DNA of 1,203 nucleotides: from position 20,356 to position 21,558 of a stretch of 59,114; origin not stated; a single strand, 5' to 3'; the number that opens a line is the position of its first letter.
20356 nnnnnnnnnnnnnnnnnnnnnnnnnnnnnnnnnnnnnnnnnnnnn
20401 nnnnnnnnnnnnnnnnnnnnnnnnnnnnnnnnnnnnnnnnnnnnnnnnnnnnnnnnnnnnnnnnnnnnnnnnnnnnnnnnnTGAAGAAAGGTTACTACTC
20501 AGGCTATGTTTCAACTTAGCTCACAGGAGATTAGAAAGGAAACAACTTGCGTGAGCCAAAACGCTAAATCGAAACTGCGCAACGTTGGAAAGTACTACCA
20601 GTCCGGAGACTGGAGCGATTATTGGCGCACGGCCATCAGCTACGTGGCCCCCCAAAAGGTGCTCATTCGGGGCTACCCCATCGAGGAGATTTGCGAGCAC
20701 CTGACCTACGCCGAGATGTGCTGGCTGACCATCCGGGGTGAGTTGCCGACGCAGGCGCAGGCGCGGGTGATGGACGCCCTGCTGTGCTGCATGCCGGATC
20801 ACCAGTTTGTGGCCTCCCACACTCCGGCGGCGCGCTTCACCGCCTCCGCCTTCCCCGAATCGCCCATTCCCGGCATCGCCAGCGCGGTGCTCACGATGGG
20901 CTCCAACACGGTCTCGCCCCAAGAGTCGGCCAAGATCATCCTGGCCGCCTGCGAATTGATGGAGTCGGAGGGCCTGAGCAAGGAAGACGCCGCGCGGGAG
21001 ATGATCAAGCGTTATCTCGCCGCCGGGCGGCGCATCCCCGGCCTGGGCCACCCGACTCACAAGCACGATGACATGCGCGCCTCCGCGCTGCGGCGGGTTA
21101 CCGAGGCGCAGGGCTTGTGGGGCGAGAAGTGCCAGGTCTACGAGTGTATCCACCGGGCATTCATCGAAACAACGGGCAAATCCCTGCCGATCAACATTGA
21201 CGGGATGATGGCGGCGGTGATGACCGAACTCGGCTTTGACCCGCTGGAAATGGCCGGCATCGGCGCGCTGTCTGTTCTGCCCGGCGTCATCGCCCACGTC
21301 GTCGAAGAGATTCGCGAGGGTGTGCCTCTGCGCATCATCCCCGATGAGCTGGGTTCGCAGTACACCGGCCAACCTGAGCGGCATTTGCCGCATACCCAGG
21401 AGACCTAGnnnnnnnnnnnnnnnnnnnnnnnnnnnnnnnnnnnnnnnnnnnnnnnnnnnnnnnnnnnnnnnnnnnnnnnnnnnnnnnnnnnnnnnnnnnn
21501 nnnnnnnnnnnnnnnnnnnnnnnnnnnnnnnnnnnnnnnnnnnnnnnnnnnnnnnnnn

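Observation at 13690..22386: Uncharacterised CoA-thioester pathway: PaaK-like ligase, XDH-family molybdoenzyme, AbfD-like protein, short citrate-synthase-like protein, MaoC and nitroreductase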

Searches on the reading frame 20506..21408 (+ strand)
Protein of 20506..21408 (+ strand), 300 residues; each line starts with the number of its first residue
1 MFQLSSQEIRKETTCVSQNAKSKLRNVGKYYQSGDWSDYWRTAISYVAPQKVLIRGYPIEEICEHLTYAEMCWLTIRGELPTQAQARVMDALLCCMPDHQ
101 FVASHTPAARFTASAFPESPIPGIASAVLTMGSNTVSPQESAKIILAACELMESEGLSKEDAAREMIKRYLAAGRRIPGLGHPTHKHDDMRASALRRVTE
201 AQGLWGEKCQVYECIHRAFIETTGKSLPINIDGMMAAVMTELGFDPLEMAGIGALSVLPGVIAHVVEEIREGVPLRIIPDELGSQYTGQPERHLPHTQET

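Call 5: search_protein_families(library=pfam, proteins=[window:20506-21408:+], max_evalue=0.01)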
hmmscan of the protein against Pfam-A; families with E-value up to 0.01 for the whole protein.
window:20506-21408:+ (300 aa): 1 family
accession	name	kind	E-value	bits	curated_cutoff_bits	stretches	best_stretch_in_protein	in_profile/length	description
PF00285.26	Citrate_synt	-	3.6e-27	95.8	27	2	83-271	164-350/357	Citrate synthase, C-terminal domain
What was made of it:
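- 20551..21408 (+): Short citrate-synthase-fold (citryl-CoA-lyase-like) C-C lyase (285 aa; alternative start at 20506). Pfam Citrate_synt (call 5).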

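Call 6: search_protein_families(library=ncbifam, proteins=[window:20506-21408:+], max_evalue=0.01)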
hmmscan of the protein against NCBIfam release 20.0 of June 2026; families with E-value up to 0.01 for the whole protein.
window:20506-21408:+ (300 aa): 20 families
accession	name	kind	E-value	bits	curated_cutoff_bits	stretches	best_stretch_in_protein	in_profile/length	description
NF004869.0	PRK06224.1-6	subfamily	3.7e-63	213.3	212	1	38-296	3-258/263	citryl-CoA lyase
NF004868.0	PRK06224.1-5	subfamily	3.3e-48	164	193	1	40-276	6-243/260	citryl-CoA lyase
NF004866.0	PRK06224.1-3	subfamily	8.3e-46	156.3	245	1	38-294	17-269/275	citryl-CoA lyase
NF004864.0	PRK06224.1-1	equivalog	1.3e-43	149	261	1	33-296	10-277/278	citryl-CoA lyase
NF004867.0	PRK06224.1-4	equivalog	1.5e-25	89.8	409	1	62-271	31-236/261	citryl-CoA lyase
NF004865.0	PRK06224.1-2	equivalog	3.9e-19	69.2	323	1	42-288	9-261/265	citryl-CoA lyase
TIGR01800.1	cit_synth_II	subfamily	6.5e-19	67.9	421.3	2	78-293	159-361/368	2-methylcitrate synthase/citrate synthase II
NF041301.1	Cit_synth_Halo_CitZ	equivalog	6.4e-16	58.3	550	1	65-292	156-371/379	citrate synthase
NF010639.0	PRK14036.1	equivalog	6.1e-15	54.8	502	2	84-271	172-354/379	citrate synthase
NF010636.0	PRK14033.1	equivalog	1.6e-14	53.6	479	2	156-296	238-374/376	bifunctional 2-methylcitrate synthase/citrate synthase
NF009005.0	PRK12350.1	subfamily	6.8e-12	45.3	332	1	58-276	131-342/366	citrate synthase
NF010637.0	PRK14034.1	equivalog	3e-11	42.9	594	1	157-272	232-348/372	citrate synthase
NF009006.1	PRK12351.1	equivalog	6.6e-11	41.2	550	2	85-291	174-367/376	bifunctional 2-methylcitrate synthase/citrate synthase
NF010638.0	PRK14035.1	equivalog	2e-10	40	572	1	64-276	149-353/372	citrate synthase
NF041157.1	Cit_synThplmales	equivalog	5.5e-10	38.9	590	1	84-274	168-354/377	citrate synthase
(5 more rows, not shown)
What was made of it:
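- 20551..21408 (+): NF004869 scores 213.3 against a cut-off of 212 (call 6).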

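Call 12: search_solved_structures(query=window:20506-21408:+, max_evalue=0.001)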
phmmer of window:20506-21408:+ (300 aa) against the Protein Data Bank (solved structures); distinct sequences matched with E-value up to 0.001: 37.
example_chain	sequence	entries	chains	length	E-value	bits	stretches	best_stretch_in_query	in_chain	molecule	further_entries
6hxp_A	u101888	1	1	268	2.4e-37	131.9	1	39-296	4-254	Citryl-CoA lyase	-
3hwk_A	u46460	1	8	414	4.6e-14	55.5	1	66-296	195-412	Methylcitrate synthase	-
1iom_A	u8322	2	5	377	1.3e-13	54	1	47-268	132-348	CITRATE SYNTHASE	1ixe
2c6x_A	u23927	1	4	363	4.9e-13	52.1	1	64-276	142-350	CITRATE SYNTHASE 1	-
6abx_A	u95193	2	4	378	1.5e-12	50.5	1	65-293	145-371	Citrate synthase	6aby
1vgm_A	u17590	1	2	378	2e-12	50.1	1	67-272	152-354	378aa long hypothetical citrate synthase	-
6abv_A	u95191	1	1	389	2.7e-12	49.7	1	79-271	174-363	Citrate synthase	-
6abw_A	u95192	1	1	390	2.8e-12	49.7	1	79-271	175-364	Citrate synthase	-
1vgp_A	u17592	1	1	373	1.5e-11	47.2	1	51-276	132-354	373aa long hypothetical citrate synthase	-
2p2w_A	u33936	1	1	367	2.5e-10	43.2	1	155-279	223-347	Citrate synthase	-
8rjk_0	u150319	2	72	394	1.2e-09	41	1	58-276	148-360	Citrate synthase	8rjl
9x0i_A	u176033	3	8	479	1.3e-09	40.9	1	41-86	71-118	Citrate synthase 3, peroxisomal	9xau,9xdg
8bei_A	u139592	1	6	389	1.4e-09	40.8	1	58-276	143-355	Citrate synthase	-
8an1_A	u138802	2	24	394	1.4e-09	40.8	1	58-276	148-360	Citrate synthase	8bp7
1a59_A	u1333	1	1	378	2.1e-09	40.2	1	46-293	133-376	CITRATE SYNTHASE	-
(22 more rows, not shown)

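Call 42: find_homologous_proteins(query=window:20551-21408:+, max_evalue=1e-20)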
Query window:20551-21408:+ (285 aa): 712 proteins with E <= 1e-20 among 2667 candidates; the best 120 are listed.
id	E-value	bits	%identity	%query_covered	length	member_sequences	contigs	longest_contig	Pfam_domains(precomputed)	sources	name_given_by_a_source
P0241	7.3e-191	650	100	100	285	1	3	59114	PF00285.27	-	-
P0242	1.3e-168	577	88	99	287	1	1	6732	PF00285.27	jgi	jgi:citryl-CoA lyase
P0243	6.9e-166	568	86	99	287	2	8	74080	PF00285.27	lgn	-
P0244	1.4e-165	567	86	99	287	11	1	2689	PF00285.27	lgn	-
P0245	3.0e-165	566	86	99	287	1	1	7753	PF00285.27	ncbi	-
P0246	1.1e-164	565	86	98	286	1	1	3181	PF00285.27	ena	-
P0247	1.2e-164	564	86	99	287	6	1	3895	PF00285.27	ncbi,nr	ncbi:MAG: citryl-CoA lyase [Chloroflexi bacterium]|nr:citryl-CoA lyase [Chloroflexota bacterium]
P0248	1.9e-164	564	85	99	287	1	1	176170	PF00285.27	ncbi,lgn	-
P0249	2.6e-163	560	87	98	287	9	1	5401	PF00285.27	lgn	-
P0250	1.8e-162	557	86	98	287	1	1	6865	PF00285.27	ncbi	-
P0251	1.2e-161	555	85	98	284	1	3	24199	PF00285.27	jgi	jgi:citrate synthase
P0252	3.2e-161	553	85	98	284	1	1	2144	PF00285.27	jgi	jgi:citrate synthase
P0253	6.8e-160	549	85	98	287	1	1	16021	PF00285.27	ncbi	-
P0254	2.4e-159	547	84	98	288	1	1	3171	PF00285.27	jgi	jgi:citryl-CoA lyase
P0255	1.5e-157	541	83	99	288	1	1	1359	PF00285.27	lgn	-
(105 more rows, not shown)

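Call 44: find_related_loci(query=A1, collection=metagenome_contigs, flank=10000)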
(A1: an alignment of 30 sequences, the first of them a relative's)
Query A1 (285 aa) in metagenome_contigs; peptide patterns used: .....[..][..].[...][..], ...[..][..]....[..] (x = any residue, [..] = any of these).
291 stretches matched a pattern; 215 encode a relative of the query (tblastn E <= 1e-3); the best 80 are kept; 80 distinct loci.
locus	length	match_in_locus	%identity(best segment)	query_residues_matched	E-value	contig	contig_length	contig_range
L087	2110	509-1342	87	3-280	0e+0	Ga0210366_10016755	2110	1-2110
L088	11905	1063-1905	84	3-283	8e-168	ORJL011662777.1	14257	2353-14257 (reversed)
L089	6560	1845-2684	80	1-280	1e-157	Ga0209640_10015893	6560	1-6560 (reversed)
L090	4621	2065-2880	60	8-279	1e-114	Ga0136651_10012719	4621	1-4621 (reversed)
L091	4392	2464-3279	60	8-279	7e-115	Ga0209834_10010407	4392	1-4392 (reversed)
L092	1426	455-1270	61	8-279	1e-121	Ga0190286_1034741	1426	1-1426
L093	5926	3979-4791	58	8-279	3e-112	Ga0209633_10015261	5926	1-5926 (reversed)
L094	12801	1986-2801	59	8-279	5e-112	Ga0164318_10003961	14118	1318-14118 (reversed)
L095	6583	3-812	60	10-279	2e-111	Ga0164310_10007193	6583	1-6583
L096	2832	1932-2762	57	7-283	1e-114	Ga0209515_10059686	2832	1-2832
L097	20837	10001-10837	89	1-279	1e-169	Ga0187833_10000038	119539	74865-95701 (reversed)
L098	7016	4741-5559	60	8-280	5e-111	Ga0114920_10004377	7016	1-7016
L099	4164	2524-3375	54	1-284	5e-111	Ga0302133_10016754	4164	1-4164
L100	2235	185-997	58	10-280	6e-115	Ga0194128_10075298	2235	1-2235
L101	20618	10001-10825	55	9-284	3e-108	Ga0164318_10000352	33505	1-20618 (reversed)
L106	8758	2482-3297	60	8-279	1e-103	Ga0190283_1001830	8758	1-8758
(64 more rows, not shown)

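Call 48: search_protein_families(library=pfam, proteins=[L106:2-1138:+, L106:1172-2323:+, L106:3311-4555:+, L106:4559-6508:+, L106:6553-7701:+, L106:7705-8157:+, L106:8161-8757:+, L101:3078-4499:+, L101:4503-5732:+, L101:5774-6598:+], max_evalue=0.0001)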
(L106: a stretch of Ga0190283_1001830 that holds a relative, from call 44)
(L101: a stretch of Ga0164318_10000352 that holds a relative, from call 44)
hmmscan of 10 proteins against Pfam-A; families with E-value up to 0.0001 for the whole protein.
L106:2-1138:+ (379 aa): 1 family
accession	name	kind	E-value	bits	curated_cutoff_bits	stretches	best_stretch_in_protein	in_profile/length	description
PF04015.17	DUF362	-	1.2e-42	146.7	24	1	28-225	1-198/200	Domain of unknown function (DUF362)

L106:1172-2323:+ (384 aa): 5 families
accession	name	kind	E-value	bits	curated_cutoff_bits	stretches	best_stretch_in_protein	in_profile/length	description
PF00441.29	Acyl-CoA_dh_1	-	3.5e-48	164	22.4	1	233-381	1-149/150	Acyl-CoA dehydrogenase, C-terminal domain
PF02771.21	Acyl-CoA_dh_N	-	1.9e-24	86.7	22.9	1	14-123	1-110/113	Acyl-CoA dehydrogenase, N-terminal domain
PF08028.16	Acyl-CoA_dh_2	-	2.9e-22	79.8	22.7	1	250-370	3-133/134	Acyl-CoA dehydrogenase, C-terminal domain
PF02770.24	Acyl-CoA_dh_M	-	1.1e-21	77.3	33.3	1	131-221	2-97/97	Acyl-CoA dehydrogenase, middle domain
PF22924.1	ACOX_C_alpha1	-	3.2e-06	27.5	27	1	266-372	49-159/169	Acyl-CoA oxidase, C-alpha1 domain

L106:3311-4555:+ (415 aa): 3 families
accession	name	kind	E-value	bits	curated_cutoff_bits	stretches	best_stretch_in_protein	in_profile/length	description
PF00108.29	Thiolase_N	-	9.7e-86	287.8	26.4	1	14-278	1-260/260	Thiolase, N-terminal domain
PF02803.24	Thiolase_C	-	1.4e-42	144.6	27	1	286-411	2-123/123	Thiolase, C-terminal domain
PF00109.32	ketoacyl-synt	-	5.7e-05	23.3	20.8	1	90-130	166-206/252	Beta-ketoacyl synthase, N-terminal domain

L106:4559-6508:+ (650 aa): 12 families
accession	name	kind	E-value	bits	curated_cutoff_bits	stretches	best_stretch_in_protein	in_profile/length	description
PF00724.26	Oxidored_FMN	-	1.2e-86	291.5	27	1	9-337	2-338/342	NADH:flavin oxidoreductase / NADH oxidase family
PF07992.20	Pyr_redox_2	-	4.2e-25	89.2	26.1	1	392-624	2-251/291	Pyridine nucleotide-disulphide oxidoreductase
PF00070.33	Pyr_redox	-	5.1e-16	59.4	22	1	515-586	1-72/82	Pyridine nucleotide-disulphide oxidoreductase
PF13450.12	NAD_binding_8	-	5.7e-13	49.4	21.9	1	395-431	1-37/68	NAD(P)-binding Rossmann-like domain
PF12831.13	FAD_oxidored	-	6.6e-10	39.3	27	1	393-433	2-42/416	FAD dependent oxidoreductase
PF03486.20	HI0933_like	-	6e-09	36.1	50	1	392-431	2-41/244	HI0933-like protein Rossmann domain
PF00890.30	FAD_binding_2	-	1.7e-08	34.6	20.4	1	393-432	2-41/414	FAD binding domain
PF01266.30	DAO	-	2.5e-08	34.3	27.9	0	392-427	1-37/353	FAD dependent oxidoreductase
PF13738.12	Pyr_redox_3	-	1.2e-07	31.7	30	0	474-590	124-248/305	Pyridine nucleotide-disulphide oxidoreductase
PF01207.24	Dus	-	1.9e-05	24.4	20.4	1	190-341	96-237/311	Dihydrouridine synthase (Dus)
PF01134.28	GIDA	-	2.2e-05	24.1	22.1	0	393-422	2-31/391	Glucose inhibited division protein A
PF01494.25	FAD_binding_3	-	7.5e-05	22.5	22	0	517-585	5-66/349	FAD binding domain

L106:6553-7701:+ (383 aa): 5 families
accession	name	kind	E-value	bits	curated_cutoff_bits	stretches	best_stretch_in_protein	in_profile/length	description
PF00441.29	Acyl-CoA_dh_1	-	3.8e-51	173.6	22.4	1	233-381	1-149/150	Acyl-CoA dehydrogenase, C-terminal domain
PF02771.21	Acyl-CoA_dh_N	-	1.3e-33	116.2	22.9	1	11-123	2-113/113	Acyl-CoA dehydrogenase, N-terminal domain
PF02770.24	Acyl-CoA_dh_M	-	1.1e-27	96.5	33.3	1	128-221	2-97/97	Acyl-CoA dehydrogenase, middle domain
PF08028.16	Acyl-CoA_dh_2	-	1.2e-19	71.4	22.7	1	248-363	1-126/134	Acyl-CoA dehydrogenase, C-terminal domain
PF21343.2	ACAD9-ACADV_C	-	1.8e-05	25.5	27.8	1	273-341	26-95/120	ACAD9/ACADV, C-terminal domain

L106:7705-8157:+ (151 aa): 1 family
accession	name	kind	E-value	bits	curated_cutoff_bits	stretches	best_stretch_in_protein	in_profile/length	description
PF01575.25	MaoC_dehydratas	-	3.7e-30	104.5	27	1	18-128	8-121/123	MaoC like domain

L106:8161-8757:+ (199 aa): 1 family
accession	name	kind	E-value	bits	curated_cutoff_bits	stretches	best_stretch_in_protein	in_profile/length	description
PF00857.26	Isochorismatase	-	1.7e-33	116.6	27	1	55-199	2-147/175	Isochorismatase domain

L101:3078-4499:+ (474 aa): 4 families
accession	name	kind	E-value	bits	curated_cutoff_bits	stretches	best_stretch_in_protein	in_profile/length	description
PF08541.16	ACP_syn_III_C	-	1.7e-09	38.2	26.6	1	211-295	1-85/90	3-Oxoacyl-[acyl-carrier-protein (ACP)] synthase III C terminal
PF08545.16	ACP_syn_III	-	7.6e-08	32.6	24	1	99-159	2-65/80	3-Oxoacyl-[acyl-carrier-protein (ACP)] synthase III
PF12172.15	zf-ChsH2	-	2.6e-07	30.8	23.2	1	362-387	9-34/37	ChsH2, rubredoxin-like zinc ribbon domain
PF01796.24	OB_ChsH2_C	-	6.7e-05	23.2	27.1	0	398-454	6-65/65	ChsH2, C-terminal OB-fold domain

L101:4503-5732:+ (410 aa): 4 families
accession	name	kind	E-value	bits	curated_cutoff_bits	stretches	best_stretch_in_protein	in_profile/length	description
PF22691.2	Thiolase_C_1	-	8.6e-36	123.3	28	1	272-402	15-141/144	Thiolase C-terminal domain-like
PF00108.29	Thiolase_N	-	6.1e-15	55.7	26.4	1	16-239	1-259/260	Thiolase, N-terminal domain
PF02803.24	Thiolase_C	-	1.8e-07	31.3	27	1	295-386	39-112/123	Thiolase, C-terminal domain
PF08545.16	ACP_syn_III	-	8.1e-05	22.9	24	0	89-123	3-37/80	3-Oxoacyl-[acyl-carrier-protein (ACP)] synthase III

L101:5774-6598:+ (275 aa): 2 families
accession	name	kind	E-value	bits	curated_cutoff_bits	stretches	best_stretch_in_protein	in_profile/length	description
PF00378.25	ECH_1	-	1.2e-60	205.4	27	1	23-274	1-250/251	Enoyl-CoA hydratase/isomerase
PF16113.10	ECH_2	-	8.6e-34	118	27.2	1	29-206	2-179/335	Enoyl-CoA hydratase/isomerase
